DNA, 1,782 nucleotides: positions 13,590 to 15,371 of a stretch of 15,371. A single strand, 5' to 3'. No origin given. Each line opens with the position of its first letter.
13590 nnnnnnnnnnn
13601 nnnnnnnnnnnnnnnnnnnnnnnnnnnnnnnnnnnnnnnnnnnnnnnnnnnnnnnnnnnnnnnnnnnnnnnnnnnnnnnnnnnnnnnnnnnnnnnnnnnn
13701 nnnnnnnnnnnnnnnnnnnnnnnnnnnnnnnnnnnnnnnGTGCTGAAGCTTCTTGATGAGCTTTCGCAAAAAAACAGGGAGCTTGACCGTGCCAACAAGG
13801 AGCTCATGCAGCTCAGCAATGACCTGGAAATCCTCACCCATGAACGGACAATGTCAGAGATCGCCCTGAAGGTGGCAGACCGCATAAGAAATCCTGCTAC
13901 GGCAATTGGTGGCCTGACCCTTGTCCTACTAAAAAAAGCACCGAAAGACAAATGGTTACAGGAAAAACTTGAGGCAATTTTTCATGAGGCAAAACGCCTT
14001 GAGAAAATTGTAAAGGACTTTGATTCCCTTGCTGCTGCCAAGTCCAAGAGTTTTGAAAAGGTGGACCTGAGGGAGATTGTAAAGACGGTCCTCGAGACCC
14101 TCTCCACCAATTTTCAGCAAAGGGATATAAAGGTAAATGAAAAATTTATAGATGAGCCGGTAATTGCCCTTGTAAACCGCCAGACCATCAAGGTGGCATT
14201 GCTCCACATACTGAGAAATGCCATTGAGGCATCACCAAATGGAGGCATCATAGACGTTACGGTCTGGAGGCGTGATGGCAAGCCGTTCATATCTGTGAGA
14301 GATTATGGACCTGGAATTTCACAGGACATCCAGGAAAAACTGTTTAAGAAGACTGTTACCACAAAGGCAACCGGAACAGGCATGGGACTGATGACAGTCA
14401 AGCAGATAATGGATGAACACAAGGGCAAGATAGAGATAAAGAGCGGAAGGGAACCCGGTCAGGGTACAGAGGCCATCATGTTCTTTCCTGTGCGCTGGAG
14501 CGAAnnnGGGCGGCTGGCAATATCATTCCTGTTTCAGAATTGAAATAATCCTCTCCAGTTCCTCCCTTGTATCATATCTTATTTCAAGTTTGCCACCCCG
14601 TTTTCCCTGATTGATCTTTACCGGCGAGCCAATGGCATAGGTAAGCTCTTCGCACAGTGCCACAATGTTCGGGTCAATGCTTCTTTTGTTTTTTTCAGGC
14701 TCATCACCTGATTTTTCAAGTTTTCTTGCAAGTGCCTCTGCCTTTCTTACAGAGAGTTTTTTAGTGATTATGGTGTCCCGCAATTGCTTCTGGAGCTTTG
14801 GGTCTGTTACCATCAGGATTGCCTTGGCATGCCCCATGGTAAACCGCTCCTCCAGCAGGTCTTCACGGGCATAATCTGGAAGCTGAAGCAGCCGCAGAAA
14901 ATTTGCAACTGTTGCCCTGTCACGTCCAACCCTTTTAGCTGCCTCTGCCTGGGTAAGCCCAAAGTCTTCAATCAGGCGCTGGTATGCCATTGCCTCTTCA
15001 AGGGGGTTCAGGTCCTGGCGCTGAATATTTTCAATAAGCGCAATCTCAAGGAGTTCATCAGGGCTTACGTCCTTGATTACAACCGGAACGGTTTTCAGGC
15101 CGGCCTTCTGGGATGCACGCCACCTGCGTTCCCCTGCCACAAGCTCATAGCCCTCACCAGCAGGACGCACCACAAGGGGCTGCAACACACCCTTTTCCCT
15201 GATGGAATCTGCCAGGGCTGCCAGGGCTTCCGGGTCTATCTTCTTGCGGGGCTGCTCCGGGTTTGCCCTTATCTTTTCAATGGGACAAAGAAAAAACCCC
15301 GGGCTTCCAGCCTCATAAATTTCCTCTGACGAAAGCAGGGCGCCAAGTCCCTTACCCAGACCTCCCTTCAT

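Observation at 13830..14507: Histidine-kinase-like protein with Asp replacing the phospho-accepting His but an intact ATP-binding domain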

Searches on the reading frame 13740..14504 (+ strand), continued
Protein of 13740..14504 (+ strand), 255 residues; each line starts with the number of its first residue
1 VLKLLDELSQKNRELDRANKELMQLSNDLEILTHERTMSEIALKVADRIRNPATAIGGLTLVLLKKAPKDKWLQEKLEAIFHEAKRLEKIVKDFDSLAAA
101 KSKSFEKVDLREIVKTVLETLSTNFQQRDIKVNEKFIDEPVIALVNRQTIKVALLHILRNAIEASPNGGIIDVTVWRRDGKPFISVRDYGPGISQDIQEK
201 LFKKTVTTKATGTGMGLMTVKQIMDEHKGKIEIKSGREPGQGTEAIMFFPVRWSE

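Call 71: find_encoding_contigs(protein=P0244, flank=6000, max_places=1)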
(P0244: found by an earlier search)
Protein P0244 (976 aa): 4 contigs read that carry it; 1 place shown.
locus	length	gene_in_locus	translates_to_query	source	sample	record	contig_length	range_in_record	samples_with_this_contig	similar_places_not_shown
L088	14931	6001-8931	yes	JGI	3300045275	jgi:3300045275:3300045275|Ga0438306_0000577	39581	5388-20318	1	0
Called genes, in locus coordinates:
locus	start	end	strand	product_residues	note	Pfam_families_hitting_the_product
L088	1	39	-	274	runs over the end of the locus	-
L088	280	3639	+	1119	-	PF00672:HAMP, PF00989:PAS, PF13426:PAS_9, PF00989:PAS, PF08448:PAS_4, PF13426:PAS_9, PF00989:PAS, PF13188:PAS_8, +7 more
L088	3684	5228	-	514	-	PF01590:GAF, PF13185:GAF_2, PF00158:Sigma54_activat, PF14532:Sigma54_activ_2, PF07728:AAA_5 (weak), PF25601:AAA_lid_14, PF02954:HTH_8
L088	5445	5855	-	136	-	PF03232:COQ7 (faint), PF22277:EncFtn-like (faint), PF00210:Ferritin, PF02915:Rubrerythrin (weak), PF13668:Ferritin_2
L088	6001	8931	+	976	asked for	PF02518:HATPase_c, PF13581:HATPase_c_2 (faint), PF13589:HATPase_c_3 (faint), PF14501:HATPase_c_5 (faint), PF00989:PAS, PF00512:HisKA, PF02518:HATPase_c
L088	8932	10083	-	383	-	PF00083:Sugar_tr, PF07690:MFS_1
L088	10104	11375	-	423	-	PF27218:MJ0043_C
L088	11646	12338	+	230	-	PF00117:GATase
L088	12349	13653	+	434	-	PF00909:Ammonium_transp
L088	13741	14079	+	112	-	PF00543:P-II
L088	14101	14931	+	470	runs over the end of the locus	PF03951:Gln-synt_N, PF00120:Gln-synt_C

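Call 74: find_encoding_contigs(protein=P0115, flank=8000, max_places=3)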
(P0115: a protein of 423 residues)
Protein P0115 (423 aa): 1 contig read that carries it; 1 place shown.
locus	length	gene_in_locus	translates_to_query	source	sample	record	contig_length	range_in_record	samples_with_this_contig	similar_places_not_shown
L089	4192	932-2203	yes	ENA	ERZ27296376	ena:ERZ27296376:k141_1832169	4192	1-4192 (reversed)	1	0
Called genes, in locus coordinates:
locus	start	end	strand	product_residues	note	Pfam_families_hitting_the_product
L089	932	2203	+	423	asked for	PF00512:HisKA (weak), PF02518:HATPase_c, PF13581:HATPase_c_2 (weak)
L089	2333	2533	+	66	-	PF00313:CSD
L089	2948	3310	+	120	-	-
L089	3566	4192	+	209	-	?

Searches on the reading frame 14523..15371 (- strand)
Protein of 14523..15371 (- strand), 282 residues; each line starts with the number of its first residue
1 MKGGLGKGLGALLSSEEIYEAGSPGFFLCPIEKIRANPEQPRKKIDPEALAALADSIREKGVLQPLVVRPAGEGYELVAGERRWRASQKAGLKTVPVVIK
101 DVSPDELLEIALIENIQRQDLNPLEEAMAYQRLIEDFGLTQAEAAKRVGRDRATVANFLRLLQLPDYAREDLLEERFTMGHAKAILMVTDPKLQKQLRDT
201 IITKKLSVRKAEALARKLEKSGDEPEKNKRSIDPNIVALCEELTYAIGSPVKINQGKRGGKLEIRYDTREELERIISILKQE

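Call 5: search_protein_families(library=pfam, proteins=[window:14523-15371:-], max_evalue=0.1)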
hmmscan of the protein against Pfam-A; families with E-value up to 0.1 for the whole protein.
window:14523-15371:- (282 aa): 11 families
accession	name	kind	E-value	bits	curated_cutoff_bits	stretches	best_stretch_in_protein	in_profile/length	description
PF02195.25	ParB_N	-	1.8e-35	121.3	26.3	1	30-117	7-95/95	ParB N-terminal domain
PF17762.8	HTH_ParB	-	2.3e-35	121.2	22.6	1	119-219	1-101/102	ParB HTH domain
PF23552.2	ParB_C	-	5.4e-13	48.6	23.8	1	233-280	2-50/50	ParB dimerisation domain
PF20432.4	Xre-like-HTH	-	0.0024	18.6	25.8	1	129-157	14-42/63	Antitoxin Xre-like helix-turn-helix domain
PF08535.16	KorB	-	0.0089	16.4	22.3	1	138-171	3-36/89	KorB domain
PF13560.12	HTH_31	-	0.0094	16.7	27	1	138-160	14-36/64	Helix-turn-helix domain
PF13384.12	HTH_23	-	0.011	16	24.6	1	132-160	12-39/50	Homeodomain-like domain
PF01381.28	HTH_3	-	0.012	16.1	23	0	134-160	5-31/55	Helix-turn-helix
PF01978.25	TrmB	-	0.023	15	25.6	1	126-163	10-47/68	Sugar-specific transcriptional regulator TrmB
PF13744.12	HTH_37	-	0.033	14.4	27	0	130-160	23-53/80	Helix-turn-helix domain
PF13551.12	HTH_29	-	0.044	14.3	28.1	0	138-162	11-36/64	Winged helix-turn helix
